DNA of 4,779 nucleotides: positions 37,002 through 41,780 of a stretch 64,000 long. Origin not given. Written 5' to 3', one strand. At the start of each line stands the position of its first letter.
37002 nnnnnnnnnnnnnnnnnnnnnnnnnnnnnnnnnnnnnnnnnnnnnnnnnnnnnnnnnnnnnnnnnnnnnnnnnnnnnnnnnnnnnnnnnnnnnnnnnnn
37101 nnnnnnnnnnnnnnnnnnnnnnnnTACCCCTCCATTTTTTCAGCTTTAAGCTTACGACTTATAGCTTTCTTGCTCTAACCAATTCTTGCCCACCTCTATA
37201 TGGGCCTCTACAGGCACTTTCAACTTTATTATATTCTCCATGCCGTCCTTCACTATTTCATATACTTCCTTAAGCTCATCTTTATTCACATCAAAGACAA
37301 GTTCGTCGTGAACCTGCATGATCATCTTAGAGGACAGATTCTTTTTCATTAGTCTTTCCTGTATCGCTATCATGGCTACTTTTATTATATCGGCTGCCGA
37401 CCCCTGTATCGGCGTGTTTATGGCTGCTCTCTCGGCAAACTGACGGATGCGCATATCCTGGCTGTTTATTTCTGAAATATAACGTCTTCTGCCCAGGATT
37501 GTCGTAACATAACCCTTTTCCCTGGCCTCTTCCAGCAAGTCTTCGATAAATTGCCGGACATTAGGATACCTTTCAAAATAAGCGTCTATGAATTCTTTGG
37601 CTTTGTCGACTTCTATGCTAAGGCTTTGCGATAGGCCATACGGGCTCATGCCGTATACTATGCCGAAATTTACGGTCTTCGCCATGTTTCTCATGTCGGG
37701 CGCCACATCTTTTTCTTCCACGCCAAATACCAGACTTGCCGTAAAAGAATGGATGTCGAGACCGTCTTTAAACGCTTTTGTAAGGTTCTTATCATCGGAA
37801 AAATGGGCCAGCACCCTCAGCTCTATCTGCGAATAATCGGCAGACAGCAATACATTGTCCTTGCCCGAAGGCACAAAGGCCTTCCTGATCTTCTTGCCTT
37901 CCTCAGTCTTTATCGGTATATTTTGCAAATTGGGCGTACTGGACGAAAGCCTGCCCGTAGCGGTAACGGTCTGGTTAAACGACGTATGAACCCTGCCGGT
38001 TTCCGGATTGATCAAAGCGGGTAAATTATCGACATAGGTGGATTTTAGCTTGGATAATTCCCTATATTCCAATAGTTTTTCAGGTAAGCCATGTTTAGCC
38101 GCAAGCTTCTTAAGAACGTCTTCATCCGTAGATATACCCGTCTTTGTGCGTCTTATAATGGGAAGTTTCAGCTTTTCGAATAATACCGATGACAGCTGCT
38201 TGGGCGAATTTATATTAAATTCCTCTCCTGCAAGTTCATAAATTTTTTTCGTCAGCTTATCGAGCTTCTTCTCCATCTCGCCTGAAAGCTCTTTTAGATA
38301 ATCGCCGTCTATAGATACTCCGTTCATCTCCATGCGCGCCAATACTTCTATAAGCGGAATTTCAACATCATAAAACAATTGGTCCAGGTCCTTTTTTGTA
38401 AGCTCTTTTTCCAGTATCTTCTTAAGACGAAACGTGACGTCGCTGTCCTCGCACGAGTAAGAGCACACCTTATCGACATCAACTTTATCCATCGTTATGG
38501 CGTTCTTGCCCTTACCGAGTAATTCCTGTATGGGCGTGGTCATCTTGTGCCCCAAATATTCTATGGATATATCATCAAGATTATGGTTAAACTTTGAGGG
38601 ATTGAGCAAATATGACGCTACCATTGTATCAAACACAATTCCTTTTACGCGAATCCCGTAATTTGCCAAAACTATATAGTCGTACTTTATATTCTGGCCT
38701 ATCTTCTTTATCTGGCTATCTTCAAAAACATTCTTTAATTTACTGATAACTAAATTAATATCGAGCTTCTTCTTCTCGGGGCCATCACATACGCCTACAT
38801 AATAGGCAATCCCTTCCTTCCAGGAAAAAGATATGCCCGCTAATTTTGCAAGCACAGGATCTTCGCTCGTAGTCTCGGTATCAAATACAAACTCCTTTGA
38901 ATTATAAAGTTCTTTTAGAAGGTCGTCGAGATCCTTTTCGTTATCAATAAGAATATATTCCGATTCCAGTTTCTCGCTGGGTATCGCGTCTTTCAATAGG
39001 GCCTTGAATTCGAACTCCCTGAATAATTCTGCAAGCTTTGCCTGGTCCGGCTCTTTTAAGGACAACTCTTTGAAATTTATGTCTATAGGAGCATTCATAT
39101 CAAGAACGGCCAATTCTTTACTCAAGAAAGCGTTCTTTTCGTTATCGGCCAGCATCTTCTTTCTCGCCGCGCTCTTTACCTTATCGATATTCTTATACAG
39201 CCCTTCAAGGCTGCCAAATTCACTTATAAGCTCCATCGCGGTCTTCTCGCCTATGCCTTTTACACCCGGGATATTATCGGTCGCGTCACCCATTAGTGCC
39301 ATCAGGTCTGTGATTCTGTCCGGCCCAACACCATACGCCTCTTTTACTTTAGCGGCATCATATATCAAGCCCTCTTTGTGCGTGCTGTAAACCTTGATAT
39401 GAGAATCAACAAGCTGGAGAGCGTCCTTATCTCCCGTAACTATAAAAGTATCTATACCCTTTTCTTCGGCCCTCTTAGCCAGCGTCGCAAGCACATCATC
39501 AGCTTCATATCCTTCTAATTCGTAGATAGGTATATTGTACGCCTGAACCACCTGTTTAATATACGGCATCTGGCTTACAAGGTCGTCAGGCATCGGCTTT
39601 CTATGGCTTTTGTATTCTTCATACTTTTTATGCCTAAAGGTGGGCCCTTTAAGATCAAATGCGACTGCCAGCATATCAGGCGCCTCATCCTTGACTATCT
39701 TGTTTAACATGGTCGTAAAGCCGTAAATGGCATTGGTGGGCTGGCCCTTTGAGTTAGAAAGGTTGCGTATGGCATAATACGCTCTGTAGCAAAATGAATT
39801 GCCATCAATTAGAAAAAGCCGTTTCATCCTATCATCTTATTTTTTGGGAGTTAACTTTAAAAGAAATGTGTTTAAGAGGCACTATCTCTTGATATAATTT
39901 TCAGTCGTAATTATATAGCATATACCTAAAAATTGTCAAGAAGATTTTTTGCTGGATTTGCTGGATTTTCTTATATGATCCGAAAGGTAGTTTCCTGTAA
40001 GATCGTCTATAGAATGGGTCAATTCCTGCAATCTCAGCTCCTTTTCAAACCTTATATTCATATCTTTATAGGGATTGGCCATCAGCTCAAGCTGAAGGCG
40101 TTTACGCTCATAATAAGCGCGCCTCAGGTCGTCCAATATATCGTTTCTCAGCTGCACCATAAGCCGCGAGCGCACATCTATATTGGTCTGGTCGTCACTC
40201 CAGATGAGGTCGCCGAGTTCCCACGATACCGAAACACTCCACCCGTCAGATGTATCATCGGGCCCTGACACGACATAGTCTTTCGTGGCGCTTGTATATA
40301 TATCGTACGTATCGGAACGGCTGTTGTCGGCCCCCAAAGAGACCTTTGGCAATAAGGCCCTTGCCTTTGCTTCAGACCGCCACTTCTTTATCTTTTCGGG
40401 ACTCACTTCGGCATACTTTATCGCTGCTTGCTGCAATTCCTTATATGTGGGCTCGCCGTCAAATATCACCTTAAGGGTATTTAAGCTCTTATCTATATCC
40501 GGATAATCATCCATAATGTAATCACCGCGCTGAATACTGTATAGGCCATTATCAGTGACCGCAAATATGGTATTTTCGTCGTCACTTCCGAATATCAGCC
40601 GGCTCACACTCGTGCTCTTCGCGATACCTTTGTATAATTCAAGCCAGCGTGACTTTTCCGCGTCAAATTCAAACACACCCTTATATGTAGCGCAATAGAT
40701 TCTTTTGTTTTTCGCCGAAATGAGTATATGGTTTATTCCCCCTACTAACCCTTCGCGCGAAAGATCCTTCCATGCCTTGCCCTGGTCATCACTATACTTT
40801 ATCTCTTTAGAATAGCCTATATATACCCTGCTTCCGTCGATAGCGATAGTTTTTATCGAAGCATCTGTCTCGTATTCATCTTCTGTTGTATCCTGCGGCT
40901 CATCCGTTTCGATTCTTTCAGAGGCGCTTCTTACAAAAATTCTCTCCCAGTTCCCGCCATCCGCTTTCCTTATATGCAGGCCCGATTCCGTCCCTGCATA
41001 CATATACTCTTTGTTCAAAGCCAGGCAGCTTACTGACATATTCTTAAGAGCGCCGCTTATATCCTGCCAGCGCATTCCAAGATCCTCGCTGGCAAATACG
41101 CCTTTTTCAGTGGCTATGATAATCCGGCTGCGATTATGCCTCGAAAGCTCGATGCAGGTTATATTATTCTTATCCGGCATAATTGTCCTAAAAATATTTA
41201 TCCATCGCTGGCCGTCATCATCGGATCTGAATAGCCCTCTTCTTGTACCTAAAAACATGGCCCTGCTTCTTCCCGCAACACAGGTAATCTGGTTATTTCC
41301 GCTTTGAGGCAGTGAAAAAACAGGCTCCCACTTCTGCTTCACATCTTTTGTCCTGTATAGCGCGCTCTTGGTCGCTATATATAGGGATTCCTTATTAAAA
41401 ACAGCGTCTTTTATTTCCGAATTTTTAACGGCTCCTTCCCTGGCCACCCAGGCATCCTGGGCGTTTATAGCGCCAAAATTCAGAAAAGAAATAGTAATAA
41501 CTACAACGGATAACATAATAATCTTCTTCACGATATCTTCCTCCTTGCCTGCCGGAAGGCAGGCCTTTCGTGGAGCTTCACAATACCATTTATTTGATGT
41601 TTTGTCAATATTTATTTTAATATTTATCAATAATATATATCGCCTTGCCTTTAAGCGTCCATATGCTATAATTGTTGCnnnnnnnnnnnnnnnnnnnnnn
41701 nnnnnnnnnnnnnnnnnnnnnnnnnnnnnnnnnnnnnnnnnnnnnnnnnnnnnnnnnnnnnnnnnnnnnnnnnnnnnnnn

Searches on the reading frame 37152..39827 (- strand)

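Call 11: search_protein_families(library=pfam, proteins=[window:37152-39827:-], max_evalue=0.001)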
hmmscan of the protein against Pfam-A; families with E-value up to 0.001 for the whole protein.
window:37152-39827:- (891 aa): 5 families
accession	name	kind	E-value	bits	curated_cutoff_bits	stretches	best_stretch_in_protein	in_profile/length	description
PF00476.26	DNA_pol_A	-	4.1e-173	576.1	34.3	1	509-885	2-381/381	DNA polymerase family A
PF02739.22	5_3_exonuc_N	-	4e-65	219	34.3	1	3-166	1-164/164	5'-3' exonuclease, N-terminal resolvase-like domain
PF01367.25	5_3_exonuc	-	1.8e-32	112.2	40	1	167-262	1-96/97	5'-3' exonuclease, C-terminal SAM fold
PF01612.26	DNA_pol_A_exo1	-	5.6e-31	108.1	23.6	1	291-476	1-172/173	3'-5' exonuclease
PF22619.2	DNA_polI_exo1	-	2.1e-13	50.7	27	1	358-441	34-116/140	DNA polymerase I, ribonuclease H-like domain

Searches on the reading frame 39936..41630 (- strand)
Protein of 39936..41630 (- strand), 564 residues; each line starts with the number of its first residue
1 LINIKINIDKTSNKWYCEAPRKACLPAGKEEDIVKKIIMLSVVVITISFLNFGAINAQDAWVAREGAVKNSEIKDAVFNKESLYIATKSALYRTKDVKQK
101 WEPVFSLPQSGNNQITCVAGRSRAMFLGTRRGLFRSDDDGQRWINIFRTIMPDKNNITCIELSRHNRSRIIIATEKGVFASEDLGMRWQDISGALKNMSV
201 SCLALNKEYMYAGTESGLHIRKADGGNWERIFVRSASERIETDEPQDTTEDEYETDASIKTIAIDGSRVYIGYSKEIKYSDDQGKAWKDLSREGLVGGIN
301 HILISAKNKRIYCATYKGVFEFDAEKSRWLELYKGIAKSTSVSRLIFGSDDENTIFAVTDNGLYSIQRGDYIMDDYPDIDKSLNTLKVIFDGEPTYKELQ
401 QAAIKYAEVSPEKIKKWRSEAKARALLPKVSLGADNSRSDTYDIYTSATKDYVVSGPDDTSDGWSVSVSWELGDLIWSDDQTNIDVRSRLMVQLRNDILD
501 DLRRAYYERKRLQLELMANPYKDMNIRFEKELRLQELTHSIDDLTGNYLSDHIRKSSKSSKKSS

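Call 4: search_protein_families(library=pfam, proteins=[window:39936-41630:-], max_evalue=0.01)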
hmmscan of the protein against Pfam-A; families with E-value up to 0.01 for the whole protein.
window:39936-41630:- (564 aa): 3 families
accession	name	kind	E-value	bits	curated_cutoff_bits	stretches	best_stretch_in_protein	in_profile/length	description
PF15902.12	Sortilin-Vps10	-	6.8e-08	32.2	33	1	90-199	2-120/446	Sortilin, neurotensin receptor 3,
PF14870.12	PSII_BNR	-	0.0011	18.7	27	0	120-228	27-137/303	Photosynthesis system II assembly factor YCF48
PF00780.28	CNH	-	0.0044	17.3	26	0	123-173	3-49/255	CNH domain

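Call 5: search_protein_families(library=ncbifam, proteins=[window:39936-41630:-], max_evalue=0.01)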
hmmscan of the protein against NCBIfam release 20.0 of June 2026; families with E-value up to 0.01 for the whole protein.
window:39936-41630:- (564 aa): 1 family
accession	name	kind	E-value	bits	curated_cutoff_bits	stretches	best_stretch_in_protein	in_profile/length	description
NF045728.1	glycosyl_F510_1955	equivalog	3.6e-22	78.8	175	3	160-231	142-213/246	F510_1955 family glycosylhydrolase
